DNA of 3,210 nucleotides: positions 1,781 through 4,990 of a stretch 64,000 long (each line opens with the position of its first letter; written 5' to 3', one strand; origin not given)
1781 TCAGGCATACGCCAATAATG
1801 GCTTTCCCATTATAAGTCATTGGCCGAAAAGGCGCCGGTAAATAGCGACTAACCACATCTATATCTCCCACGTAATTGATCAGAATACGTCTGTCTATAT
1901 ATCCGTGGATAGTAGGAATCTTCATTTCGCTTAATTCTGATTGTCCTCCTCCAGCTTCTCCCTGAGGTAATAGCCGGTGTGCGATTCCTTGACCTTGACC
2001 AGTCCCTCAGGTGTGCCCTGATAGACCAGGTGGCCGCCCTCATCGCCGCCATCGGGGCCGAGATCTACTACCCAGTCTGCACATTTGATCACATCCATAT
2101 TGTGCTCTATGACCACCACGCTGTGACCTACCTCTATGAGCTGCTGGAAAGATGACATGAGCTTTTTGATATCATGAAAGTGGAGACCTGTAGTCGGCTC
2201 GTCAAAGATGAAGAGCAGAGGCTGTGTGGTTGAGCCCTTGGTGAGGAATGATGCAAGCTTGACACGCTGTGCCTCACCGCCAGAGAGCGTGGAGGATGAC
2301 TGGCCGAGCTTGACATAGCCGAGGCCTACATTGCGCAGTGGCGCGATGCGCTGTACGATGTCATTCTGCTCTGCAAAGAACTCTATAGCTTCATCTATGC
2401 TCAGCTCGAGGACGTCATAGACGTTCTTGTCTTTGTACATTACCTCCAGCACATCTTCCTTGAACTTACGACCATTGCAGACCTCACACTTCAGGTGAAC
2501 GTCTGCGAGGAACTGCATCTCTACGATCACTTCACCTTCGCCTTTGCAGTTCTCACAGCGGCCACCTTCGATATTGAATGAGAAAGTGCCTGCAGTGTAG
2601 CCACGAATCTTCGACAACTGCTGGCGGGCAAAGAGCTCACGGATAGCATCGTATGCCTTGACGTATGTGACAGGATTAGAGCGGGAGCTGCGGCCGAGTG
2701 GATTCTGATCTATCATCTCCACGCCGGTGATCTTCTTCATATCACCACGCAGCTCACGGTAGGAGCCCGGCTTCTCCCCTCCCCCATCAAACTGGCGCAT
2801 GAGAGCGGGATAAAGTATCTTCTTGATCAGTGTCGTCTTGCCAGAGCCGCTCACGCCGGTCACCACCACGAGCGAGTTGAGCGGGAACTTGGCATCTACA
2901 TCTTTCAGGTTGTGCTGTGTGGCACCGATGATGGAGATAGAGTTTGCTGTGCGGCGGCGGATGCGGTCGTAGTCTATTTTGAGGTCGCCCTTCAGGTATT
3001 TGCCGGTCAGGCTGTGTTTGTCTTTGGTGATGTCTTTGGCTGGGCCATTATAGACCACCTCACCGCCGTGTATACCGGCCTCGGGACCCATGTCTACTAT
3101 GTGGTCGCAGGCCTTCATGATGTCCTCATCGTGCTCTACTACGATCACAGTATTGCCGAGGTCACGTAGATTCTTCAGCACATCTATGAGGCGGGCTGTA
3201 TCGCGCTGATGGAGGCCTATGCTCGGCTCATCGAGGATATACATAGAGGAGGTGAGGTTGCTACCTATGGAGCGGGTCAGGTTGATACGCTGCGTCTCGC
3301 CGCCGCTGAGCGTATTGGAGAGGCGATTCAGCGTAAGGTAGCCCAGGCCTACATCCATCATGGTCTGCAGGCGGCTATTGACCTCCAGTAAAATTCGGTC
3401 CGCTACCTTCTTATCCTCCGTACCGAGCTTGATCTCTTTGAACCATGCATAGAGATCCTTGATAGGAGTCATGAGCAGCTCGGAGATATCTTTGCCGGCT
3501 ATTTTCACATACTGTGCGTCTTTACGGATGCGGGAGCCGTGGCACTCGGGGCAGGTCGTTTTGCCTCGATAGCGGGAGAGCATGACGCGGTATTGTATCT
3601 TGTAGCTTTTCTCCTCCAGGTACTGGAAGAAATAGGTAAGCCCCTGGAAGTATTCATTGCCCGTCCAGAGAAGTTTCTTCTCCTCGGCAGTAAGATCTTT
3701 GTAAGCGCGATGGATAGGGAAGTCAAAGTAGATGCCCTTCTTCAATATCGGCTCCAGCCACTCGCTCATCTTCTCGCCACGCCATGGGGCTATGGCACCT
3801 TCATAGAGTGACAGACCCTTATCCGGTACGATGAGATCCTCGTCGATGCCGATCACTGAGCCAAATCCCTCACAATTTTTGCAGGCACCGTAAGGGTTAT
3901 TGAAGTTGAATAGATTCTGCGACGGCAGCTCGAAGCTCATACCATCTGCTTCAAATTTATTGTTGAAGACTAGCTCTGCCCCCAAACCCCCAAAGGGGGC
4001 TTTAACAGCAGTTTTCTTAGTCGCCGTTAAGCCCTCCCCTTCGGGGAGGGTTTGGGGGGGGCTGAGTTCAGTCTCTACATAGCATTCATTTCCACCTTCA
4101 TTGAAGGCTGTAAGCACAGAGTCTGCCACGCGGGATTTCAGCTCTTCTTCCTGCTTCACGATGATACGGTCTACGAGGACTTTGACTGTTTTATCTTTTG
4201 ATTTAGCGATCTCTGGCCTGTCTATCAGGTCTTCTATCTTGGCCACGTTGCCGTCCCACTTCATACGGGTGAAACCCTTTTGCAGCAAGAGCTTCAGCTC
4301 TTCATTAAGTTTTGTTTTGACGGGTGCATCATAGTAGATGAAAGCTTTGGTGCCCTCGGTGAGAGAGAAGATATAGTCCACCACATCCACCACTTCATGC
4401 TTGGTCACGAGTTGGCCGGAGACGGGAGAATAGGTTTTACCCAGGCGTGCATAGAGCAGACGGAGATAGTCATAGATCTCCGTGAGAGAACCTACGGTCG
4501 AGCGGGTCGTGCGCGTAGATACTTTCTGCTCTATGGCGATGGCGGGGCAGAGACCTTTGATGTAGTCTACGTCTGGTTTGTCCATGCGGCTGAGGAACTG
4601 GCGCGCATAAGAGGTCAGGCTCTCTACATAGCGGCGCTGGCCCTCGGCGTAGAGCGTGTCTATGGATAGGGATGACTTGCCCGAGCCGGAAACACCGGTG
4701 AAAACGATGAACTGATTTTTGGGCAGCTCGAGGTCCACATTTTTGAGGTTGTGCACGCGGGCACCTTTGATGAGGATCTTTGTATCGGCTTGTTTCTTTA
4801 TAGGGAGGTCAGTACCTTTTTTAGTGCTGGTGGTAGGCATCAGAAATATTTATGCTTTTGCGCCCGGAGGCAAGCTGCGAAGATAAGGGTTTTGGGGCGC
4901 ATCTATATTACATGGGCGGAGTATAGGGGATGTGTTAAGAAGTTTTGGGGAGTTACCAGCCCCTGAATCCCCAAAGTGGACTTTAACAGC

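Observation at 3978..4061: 84-bp palindromic element inserted in frame inside uvrA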

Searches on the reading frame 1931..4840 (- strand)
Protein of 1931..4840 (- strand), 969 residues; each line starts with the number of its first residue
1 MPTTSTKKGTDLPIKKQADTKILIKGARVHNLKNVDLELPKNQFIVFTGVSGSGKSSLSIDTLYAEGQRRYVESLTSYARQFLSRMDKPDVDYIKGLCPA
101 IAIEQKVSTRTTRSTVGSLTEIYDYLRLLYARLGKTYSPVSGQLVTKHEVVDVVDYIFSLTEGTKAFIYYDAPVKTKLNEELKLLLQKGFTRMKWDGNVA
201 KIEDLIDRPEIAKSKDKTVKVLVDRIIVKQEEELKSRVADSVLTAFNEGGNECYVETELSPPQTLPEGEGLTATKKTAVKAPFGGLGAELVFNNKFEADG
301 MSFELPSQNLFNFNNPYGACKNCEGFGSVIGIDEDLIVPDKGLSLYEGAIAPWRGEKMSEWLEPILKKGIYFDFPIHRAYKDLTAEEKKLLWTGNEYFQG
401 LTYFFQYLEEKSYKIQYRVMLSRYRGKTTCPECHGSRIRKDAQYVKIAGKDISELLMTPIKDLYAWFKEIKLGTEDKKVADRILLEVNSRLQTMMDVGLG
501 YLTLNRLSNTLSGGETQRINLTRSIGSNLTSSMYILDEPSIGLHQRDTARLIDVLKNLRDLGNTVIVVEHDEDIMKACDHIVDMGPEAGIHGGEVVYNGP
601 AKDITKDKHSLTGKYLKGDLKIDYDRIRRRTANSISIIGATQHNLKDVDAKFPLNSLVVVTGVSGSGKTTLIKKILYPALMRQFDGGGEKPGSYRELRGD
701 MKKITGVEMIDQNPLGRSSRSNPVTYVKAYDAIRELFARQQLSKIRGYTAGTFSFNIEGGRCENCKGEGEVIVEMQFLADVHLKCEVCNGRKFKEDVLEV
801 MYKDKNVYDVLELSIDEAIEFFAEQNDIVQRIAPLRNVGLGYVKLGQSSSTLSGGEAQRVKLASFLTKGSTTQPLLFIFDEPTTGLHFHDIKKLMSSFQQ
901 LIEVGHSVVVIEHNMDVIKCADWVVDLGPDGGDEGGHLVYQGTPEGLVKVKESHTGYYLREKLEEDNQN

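Call 7: search_solved_structures(query=window:1931-4840:-, show_alignments=2, max_evalue=1e-50)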
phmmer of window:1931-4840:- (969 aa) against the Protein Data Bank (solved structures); distinct sequences matched with E-value up to 1e-50: 11.
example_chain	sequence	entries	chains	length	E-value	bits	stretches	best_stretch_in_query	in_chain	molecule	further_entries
2r6f_A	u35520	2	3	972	2.4e-258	863.4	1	20-967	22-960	Excinuclease ABC subunit A | Excinuclease ABC, A subunit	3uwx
3pih_A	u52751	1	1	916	3e-256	856.4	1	21-961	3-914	UvrABC system protein A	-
9gxk_A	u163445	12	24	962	3.6e-250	836.3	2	289-963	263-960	UvrABC system protein A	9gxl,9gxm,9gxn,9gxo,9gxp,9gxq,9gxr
9gxw_A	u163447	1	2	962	2e-249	833.9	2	289-963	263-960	UvrABC system protein A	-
9gxu_A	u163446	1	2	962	2e-249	833.8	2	289-963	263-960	UvrABC system protein A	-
3zqj_A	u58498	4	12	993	1.4e-248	831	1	19-961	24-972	UVRABC SYSTEM PROTEIN A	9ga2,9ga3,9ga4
9ga5_A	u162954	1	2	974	1.6e-248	830.9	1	19-961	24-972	UvrABC system protein A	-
3ux8_A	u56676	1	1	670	2.6e-223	747.4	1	447-967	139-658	Excinuclease ABC, A subunit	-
6n9l_A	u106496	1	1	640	3.3e-212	710.7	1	446-961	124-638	UvrABC system protein A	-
2vf7_A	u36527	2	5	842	6.6e-185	620.3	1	422-963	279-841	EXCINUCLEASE ABC, SUBUNIT A. | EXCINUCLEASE ABC SUBUNIT A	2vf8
7sh1_A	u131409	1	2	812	1.4e-144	486.9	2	313-673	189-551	Excinuclease ABC subunit UvrA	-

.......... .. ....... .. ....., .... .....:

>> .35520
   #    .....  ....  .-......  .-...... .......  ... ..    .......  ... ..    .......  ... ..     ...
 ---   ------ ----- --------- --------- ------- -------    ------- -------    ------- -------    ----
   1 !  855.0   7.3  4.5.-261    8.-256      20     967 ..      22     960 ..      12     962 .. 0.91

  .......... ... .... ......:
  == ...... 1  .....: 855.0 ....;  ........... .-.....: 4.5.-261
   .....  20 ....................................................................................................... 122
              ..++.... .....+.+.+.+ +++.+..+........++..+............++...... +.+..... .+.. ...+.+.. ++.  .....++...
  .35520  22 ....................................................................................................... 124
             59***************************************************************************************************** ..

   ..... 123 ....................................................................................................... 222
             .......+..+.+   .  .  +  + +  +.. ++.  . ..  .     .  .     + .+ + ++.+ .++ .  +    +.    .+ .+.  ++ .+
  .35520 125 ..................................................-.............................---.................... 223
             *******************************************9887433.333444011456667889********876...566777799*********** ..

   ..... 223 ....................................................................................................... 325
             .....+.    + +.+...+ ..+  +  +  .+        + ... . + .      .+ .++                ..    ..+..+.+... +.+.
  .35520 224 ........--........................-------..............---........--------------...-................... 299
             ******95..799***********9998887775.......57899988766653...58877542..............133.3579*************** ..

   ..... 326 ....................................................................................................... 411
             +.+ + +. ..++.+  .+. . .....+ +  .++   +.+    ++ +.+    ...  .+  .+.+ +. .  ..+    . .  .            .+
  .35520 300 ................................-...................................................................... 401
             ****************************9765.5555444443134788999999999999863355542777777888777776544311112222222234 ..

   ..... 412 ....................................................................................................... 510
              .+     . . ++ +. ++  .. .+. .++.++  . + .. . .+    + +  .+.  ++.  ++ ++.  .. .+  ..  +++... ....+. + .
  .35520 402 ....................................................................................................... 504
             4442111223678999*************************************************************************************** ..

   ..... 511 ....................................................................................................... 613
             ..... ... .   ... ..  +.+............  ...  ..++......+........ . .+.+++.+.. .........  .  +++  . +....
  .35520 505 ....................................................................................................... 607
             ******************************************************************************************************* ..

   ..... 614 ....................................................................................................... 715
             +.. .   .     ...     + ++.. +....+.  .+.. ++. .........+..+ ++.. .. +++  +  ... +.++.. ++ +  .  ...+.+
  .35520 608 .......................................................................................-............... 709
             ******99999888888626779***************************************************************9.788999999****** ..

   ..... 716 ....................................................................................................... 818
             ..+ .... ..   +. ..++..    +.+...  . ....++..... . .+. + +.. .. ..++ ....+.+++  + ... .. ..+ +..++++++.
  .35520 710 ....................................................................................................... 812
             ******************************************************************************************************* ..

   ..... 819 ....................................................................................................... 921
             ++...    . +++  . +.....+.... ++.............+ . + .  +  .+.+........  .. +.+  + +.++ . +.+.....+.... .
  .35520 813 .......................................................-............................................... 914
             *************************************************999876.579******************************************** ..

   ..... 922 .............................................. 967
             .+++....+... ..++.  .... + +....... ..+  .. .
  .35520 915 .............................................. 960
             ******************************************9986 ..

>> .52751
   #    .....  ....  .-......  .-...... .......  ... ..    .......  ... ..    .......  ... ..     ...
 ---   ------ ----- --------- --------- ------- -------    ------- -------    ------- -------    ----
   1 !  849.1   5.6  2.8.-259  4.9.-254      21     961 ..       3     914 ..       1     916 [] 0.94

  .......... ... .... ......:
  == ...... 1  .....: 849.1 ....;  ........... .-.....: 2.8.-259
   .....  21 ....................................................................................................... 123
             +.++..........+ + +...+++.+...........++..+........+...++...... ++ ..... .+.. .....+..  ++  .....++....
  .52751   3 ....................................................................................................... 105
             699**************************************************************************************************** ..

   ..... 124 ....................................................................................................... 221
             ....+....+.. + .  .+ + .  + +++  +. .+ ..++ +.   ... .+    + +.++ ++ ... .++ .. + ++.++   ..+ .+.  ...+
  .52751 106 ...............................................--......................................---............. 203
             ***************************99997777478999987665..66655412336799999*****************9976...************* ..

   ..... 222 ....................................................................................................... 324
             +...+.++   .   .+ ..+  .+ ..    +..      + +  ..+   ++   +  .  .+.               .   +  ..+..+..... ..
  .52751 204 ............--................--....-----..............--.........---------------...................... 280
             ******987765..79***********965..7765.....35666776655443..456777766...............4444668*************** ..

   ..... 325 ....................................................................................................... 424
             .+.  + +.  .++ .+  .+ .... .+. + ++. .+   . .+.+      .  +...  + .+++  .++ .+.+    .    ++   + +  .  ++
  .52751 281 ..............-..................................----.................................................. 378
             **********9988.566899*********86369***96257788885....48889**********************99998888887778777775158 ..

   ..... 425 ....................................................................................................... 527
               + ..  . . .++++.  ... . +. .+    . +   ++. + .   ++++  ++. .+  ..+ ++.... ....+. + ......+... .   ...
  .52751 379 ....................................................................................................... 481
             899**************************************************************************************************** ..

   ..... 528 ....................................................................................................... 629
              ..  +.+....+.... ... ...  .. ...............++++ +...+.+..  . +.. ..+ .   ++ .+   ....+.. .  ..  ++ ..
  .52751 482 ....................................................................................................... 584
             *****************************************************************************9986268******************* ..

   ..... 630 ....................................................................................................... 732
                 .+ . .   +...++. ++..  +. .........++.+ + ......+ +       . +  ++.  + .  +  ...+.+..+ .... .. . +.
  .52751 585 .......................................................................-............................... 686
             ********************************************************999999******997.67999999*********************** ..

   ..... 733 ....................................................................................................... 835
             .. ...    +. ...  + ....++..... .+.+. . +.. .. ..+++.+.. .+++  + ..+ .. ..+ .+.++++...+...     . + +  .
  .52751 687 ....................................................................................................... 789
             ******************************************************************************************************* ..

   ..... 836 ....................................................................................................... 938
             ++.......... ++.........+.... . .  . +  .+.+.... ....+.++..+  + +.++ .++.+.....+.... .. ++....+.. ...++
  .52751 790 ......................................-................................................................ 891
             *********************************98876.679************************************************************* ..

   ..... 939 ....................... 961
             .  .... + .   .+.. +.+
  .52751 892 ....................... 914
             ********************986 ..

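Call 9: find_homologous_proteins(query=window:1931-4840:-, max_evalue=1e-100)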
Query window:1931-4840:- (969 aa): 8000 proteins with E <= 1e-100 among 8000 candidates; the best 120 are listed.
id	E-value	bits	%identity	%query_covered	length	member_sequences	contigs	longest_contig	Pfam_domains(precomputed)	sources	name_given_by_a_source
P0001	0.0e+0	2205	100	100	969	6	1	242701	PF17760.7,PF17755.7,PF13555.13,PF13401.13,PF03193.23,PF20703.4,PF00684.26,PF13304.13,PF13191.13,PF00005.34,PF02463.26,PF20720.4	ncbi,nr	ncbi:MAG: excinuclease ABC subunit UvrA [Bacteroidetes bacterium]|nr:excinuclease ABC subunit UvrA [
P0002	0.0e+0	2074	94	100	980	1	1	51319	PF17760.7,PF17755.7,PF13555.13,PF13401.13,PF03193.23,PF20703.4,PF00684.26,PF13304.13,PF13191.13,PF00005.34,PF13476.13,PF02463.26,PF20720.4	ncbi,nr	ncbi:MAG: excinuclease ABC subunit UvrA [Bacteroidetes bacterium]|nr:excinuclease ABC subunit UvrA [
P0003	0.0e+0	2068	93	100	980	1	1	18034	PF17760.7,PF17755.7,PF13555.13,PF13401.13,PF03193.23,PF20703.4,PF00684.26,PF13304.13,PF13191.13,PF00005.34,PF13476.13,PF02463.26,PF20720.4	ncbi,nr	ncbi:MAG: excinuclease ABC subunit UvrA [Bacteroidetes bacterium]|nr:excinuclease ABC subunit UvrA [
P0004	0.0e+0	1940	87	100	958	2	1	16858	PF17760.7,PF17755.7,PF00005.34,PF13555.13,PF13401.13,PF03193.23,PF02463.26,PF00684.26,PF13304.13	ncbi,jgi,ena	jgi:excinuclease ABC subunit A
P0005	0.0e+0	1929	88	100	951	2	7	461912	PF17760.7,PF17755.7,PF00005.34,PF13476.13,PF13555.13,PF13401.13,PF03193.23,PF20703.4,PF02463.26,PF13304.13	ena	-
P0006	0.0e+0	1928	88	100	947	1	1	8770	PF17760.7,PF17755.7,PF00005.34,PF13555.13,PF13401.13,PF03193.23,PF20703.4,PF02463.26,PF00684.26,PF13304.13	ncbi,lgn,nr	ncbi:MAG: excinuclease subunit [Bacteroidetes bacterium]|nr:excinuclease subunit [Bacteroidota bacte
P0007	0.0e+0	1922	87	100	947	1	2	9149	PF17760.7,PF17755.7,PF00005.34,PF13555.13,PF13401.13,PF03193.23,PF20703.4,PF02463.26,PF13304.13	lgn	-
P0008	0.0e+0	1920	87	100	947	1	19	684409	PF17760.7,PF17755.7,PF00005.34,PF13555.13,PF13401.13,PF03193.23,PF02463.26,PF13304.13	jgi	jgi:excinuclease ABC subunit A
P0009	0.0e+0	1919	87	100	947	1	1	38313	PF17760.7,PF17755.7,PF00005.34,PF13555.13,PF13401.13,PF03193.23,PF02463.26,PF13304.13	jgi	jgi:excinuclease ABC subunit A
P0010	0.0e+0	1919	88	99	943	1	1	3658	PF17760.7,PF17755.7,PF00005.34,PF13555.13,PF13401.13,PF03193.23,PF02463.26,PF13304.13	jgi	jgi:excinuclease ABC subunit A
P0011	0.0e+0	1918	87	100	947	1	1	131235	PF17760.7,PF17755.7,PF00005.34,PF13555.13,PF13401.13,PF03193.23,PF02463.26,PF13304.13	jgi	jgi:excinuclease ABC subunit A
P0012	0.0e+0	1917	87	100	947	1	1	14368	PF17760.7,PF17755.7,PF00005.34,PF13555.13,PF13401.13,PF03193.23,PF02463.26,PF13304.13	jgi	jgi:excinuclease ABC subunit A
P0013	0.0e+0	1913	85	100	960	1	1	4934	PF17760.7,PF17755.7,PF00005.34,PF13476.13,PF13555.13,PF13401.13,PF03193.23,PF02463.26,PF13304.13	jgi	jgi:excinuclease ABC subunit A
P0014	0.0e+0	1902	85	99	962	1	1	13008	PF17760.7,PF17755.7,PF00005.34,PF13476.13,PF13555.13,PF13401.13,PF03193.23,PF02463.26,PF13304.13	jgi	jgi:excinuclease ABC subunit A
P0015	0.0e+0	1899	85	99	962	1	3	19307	PF17760.7,PF17755.7,PF00005.34,PF13175.13,PF13476.13,PF13555.13,PF13401.13,PF03193.23,PF02463.26,PF00684.26,PF13304.13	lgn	-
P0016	0.0e+0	1898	85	100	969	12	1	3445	PF17760.7,PF17755.7,PF00005.34,PF13175.13,PF13555.13,PF13401.13,PF03193.23,PF02463.26,PF00684.26,PF13304.13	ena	-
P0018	0.0e+0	1881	84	99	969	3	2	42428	PF17760.7,PF17755.7,PF00005.34,PF13476.13,PF13555.13,PF13401.13,PF03193.23,PF02463.26,PF13304.13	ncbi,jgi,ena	jgi:excinuclease ABC subunit A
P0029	0.0e+0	1860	84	100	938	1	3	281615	PF17760.7,PF17755.7,PF00005.34,PF13476.13,PF13555.13,PF13401.13,PF03193.23,PF02463.26,PF13304.13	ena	-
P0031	0.0e+0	1857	83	100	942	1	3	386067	PF17760.7,PF17755.7,PF00005.34,PF13175.13,PF13555.13,PF13401.13,PF03193.23,PF02463.26,PF00684.26,PF13304.13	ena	-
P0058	0.0e+0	1610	73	98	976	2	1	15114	PF17760.7,PF17755.7,PF01443.25,PF13555.13,PF13401.13,PF03193.23,PF20703.4,PF00684.26,PF13304.13,PF13191.13,PF00005.34,PF02463.26,PF20720.4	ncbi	-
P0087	0.0e+0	1584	-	-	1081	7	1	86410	PF17760.7,PF04480.19,PF17755.7,PF13555.13,PF13401.13,PF20703.4,PF00684.26,PF13304.13,PF13191.13,PF00005.34,PF13476.13,PF02463.26,PF20720.4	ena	-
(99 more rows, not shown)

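Call 12: find_encoding_contigs(protein=P0001, flank=10000, max_places=3)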
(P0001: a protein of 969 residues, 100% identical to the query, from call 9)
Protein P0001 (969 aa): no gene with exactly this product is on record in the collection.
